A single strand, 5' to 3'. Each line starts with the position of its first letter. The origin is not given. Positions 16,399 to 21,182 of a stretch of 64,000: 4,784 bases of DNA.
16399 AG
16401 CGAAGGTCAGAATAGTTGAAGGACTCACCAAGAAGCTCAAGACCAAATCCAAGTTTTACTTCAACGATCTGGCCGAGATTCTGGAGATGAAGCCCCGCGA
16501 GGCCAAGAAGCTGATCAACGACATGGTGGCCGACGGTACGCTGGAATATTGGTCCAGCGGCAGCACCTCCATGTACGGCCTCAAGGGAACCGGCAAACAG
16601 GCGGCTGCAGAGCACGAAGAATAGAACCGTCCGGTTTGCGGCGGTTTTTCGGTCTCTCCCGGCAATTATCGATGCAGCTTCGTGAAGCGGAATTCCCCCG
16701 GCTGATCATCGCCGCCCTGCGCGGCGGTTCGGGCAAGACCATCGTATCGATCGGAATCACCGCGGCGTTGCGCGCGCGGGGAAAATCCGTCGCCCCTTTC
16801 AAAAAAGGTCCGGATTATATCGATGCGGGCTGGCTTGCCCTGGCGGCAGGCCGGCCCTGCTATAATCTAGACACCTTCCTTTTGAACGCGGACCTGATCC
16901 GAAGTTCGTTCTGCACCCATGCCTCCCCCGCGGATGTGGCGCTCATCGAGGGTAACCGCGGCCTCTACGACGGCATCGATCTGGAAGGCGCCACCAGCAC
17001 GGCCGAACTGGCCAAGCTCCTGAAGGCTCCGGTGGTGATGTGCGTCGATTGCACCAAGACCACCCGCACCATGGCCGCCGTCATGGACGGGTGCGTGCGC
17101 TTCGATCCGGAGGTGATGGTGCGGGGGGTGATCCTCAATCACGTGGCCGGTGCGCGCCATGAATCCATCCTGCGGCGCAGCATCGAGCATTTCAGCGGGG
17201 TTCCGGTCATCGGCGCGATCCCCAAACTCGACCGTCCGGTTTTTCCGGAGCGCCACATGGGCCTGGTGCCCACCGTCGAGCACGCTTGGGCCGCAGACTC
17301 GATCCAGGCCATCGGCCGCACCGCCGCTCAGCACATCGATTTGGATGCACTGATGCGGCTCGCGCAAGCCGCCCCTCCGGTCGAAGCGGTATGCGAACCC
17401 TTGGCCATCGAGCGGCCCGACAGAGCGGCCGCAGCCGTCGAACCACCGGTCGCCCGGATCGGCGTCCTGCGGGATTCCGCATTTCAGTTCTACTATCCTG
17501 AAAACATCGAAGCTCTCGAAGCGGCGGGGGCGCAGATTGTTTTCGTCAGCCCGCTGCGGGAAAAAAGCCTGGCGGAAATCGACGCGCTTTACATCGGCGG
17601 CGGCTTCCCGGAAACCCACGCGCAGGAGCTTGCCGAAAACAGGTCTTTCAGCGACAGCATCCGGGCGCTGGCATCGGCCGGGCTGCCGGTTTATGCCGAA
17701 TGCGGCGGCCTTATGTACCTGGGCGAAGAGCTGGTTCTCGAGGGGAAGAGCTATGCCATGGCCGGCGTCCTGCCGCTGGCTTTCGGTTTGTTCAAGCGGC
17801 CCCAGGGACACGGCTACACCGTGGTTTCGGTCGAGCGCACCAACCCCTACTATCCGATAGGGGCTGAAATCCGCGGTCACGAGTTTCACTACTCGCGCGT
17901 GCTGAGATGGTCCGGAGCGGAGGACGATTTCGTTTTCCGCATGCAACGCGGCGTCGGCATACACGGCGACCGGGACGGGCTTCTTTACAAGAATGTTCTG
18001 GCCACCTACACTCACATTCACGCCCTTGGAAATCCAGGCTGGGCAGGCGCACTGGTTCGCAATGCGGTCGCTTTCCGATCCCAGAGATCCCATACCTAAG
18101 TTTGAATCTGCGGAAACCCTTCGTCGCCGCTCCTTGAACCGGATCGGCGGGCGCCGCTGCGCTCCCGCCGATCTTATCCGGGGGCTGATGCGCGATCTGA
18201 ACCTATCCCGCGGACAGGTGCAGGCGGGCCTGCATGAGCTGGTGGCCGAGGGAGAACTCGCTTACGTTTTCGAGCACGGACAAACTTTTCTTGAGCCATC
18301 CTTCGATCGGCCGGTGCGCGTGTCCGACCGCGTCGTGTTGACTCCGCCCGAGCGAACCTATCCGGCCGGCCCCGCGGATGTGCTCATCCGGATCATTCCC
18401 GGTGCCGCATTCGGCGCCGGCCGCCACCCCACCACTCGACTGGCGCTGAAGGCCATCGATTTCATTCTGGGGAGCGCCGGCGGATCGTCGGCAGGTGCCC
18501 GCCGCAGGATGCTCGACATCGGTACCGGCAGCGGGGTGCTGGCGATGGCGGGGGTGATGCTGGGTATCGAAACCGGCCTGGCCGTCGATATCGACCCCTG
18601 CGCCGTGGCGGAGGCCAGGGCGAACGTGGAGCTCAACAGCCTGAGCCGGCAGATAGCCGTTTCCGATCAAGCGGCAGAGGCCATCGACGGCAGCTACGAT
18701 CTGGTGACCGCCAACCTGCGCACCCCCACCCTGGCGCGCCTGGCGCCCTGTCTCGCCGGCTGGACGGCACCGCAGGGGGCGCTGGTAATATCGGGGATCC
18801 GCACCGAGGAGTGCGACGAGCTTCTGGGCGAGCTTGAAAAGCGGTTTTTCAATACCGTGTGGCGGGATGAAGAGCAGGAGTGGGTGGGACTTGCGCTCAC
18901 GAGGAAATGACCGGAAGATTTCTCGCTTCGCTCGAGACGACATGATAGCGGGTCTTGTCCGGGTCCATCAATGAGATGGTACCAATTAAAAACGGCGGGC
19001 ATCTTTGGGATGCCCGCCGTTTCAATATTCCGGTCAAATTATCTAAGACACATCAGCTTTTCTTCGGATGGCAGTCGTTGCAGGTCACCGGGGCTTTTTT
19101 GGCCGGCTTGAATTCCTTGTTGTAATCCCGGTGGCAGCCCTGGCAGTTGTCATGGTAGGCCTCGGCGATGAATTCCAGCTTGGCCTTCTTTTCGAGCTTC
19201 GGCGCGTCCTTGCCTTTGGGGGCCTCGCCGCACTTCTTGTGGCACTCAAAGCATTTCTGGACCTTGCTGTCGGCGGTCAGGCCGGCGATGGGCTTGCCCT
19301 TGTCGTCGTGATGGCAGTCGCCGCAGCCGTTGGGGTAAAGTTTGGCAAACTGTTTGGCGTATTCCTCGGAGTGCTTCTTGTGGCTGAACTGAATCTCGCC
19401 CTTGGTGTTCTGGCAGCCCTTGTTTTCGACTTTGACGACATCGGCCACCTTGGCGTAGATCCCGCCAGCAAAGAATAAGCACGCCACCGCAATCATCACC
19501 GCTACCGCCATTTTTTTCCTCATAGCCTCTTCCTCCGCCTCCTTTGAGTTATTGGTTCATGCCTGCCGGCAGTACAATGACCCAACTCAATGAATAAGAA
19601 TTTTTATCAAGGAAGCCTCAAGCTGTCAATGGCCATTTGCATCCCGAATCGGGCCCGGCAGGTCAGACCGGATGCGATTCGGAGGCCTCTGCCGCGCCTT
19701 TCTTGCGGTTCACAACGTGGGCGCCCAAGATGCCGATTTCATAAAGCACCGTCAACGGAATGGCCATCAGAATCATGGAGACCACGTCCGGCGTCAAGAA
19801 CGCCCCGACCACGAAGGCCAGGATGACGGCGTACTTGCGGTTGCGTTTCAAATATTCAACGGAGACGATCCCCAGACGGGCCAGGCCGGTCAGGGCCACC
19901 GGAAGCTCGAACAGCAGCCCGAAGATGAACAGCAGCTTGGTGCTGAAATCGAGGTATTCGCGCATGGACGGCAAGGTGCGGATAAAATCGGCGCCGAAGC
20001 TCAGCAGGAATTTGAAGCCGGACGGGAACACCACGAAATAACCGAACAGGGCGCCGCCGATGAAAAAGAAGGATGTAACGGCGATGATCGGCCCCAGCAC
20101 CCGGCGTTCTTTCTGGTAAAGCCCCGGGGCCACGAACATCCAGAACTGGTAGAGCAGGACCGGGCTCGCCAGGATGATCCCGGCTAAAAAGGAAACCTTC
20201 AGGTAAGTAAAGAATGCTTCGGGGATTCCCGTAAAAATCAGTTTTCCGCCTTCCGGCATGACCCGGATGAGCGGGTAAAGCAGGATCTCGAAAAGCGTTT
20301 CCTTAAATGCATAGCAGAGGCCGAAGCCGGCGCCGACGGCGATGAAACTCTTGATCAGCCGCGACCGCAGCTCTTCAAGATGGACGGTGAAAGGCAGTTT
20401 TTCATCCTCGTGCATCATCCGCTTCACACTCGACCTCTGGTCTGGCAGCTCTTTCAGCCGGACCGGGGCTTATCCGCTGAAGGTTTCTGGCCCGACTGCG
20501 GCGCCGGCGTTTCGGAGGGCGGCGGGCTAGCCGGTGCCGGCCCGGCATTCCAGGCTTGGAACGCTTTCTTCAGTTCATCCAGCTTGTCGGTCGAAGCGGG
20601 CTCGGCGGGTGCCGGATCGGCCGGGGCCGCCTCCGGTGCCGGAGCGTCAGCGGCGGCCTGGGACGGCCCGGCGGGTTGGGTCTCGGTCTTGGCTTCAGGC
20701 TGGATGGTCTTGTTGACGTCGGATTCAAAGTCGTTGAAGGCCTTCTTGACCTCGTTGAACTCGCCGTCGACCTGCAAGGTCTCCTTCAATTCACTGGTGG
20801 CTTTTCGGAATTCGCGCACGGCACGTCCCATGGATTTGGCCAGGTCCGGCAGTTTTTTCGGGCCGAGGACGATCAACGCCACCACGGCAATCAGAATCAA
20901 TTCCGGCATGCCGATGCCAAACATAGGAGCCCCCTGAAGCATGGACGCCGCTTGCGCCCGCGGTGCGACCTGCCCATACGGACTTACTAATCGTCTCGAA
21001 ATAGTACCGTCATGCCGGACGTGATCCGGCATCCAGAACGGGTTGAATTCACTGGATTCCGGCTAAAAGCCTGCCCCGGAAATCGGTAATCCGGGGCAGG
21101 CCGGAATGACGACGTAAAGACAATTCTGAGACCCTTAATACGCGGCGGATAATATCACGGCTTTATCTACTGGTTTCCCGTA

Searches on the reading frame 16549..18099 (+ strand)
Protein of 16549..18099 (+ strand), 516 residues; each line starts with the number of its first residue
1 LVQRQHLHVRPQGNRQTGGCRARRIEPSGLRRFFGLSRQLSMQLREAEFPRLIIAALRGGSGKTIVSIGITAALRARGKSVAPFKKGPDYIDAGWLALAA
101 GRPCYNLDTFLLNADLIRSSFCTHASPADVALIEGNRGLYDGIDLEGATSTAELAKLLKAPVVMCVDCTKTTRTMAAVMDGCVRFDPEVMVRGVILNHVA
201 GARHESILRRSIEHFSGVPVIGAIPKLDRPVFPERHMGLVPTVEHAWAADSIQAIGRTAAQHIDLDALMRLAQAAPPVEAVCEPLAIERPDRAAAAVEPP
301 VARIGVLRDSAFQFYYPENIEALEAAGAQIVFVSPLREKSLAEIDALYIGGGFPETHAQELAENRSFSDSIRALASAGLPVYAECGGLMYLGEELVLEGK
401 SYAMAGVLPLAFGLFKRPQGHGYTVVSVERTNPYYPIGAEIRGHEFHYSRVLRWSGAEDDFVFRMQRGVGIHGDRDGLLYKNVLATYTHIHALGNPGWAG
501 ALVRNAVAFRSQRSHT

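Call 32: search_protein_families(library=pfam, proteins=[window:16549-18099:+], max_evalue=0.00001)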
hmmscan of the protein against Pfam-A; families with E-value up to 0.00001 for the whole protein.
window:16549-18099:+ (516 aa): 4 families
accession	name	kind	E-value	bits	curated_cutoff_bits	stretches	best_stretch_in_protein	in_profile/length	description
PF07685.20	GATase_3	-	2.3e-41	142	27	1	303-494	1-193/196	CobB/CobQ-like glutamine amidotransferase domain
PF13500.12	AAA_26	-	4.2e-15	56.6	27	1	128-228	99-192/198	AAA domain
PF01656.29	CbiA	-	4.3e-14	53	25.4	1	53-228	2-113/125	CobQ/CobB/MinD/ParA nucleotide binding domain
PF01174.25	SNO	-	8.5e-06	26.2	27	0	313-398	5-88/188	SNO glutamine amidotransferase family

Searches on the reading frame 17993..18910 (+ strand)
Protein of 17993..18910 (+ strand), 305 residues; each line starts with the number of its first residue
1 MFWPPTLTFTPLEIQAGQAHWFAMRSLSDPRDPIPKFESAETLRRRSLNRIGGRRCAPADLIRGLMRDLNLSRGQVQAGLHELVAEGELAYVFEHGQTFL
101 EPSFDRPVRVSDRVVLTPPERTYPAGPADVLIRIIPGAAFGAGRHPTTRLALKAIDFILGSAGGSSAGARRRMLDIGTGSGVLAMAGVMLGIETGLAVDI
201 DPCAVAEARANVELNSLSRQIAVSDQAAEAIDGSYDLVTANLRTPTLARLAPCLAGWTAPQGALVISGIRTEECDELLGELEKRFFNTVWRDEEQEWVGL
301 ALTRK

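Call 32: search_protein_families(library=pfam, proteins=[window:17993-18910:+], max_evalue=0.00001)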
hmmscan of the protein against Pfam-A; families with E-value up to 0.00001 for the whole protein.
window:17993-18910:+ (305 aa): 2 families
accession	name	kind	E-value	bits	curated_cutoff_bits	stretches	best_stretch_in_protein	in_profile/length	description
PF06325.19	PrmA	-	2.5e-43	149.1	22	1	106-304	106-295/296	Ribosomal protein L11 methyltransferase (PrmA)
PF05175.20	MTS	-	2.7e-07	30.8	23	1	170-241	32-105/170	Methyltransferase small domain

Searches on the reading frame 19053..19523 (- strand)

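Call 32: search_protein_families(library=pfam, proteins=[window:19053-19523:-], max_evalue=0.00001)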
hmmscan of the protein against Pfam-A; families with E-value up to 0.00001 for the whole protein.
window:19053-19523:- (156 aa): 1 family
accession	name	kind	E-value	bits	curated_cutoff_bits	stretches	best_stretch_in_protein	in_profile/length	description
PF02085.21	Cytochrom_CIII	-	4e-09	37.2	22.9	1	33-152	11-101/101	Class III cytochrome C family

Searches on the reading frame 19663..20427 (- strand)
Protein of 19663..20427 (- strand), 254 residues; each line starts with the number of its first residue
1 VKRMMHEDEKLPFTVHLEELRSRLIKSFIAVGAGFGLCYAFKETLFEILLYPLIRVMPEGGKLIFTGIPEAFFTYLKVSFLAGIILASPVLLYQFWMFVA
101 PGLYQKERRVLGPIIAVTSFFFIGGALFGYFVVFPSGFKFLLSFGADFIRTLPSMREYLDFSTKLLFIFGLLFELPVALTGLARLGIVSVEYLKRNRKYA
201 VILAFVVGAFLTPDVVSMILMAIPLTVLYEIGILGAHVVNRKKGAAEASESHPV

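Call 32: search_protein_families(library=pfam, proteins=[window:19663-20427:-], max_evalue=0.00001)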
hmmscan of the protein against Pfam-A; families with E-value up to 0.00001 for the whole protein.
window:19663-20427:- (254 aa): 1 family
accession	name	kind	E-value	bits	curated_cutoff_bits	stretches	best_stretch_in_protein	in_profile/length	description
PF00902.23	TatC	-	1.5e-71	240.9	25.1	1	16-224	2-208/208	Sec-independent protein translocase protein (TatC)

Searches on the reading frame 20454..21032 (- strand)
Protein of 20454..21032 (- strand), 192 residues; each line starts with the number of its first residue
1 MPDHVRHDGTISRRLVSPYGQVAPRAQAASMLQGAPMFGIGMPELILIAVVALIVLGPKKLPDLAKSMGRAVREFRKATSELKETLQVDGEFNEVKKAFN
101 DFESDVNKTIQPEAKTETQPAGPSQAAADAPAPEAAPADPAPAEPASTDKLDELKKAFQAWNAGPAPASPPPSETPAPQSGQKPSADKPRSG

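Call 32: search_protein_families(library=pfam, proteins=[window:20454-21032:-], max_evalue=0.00001)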
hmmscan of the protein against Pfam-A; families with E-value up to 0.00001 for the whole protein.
window:20454-21032:- (192 aa): 1 family
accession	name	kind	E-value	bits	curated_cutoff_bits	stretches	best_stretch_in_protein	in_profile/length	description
PF02416.21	TatA_B_E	-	9.5e-19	66.8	21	1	40-86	1-47/53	mttA/Hcf106 family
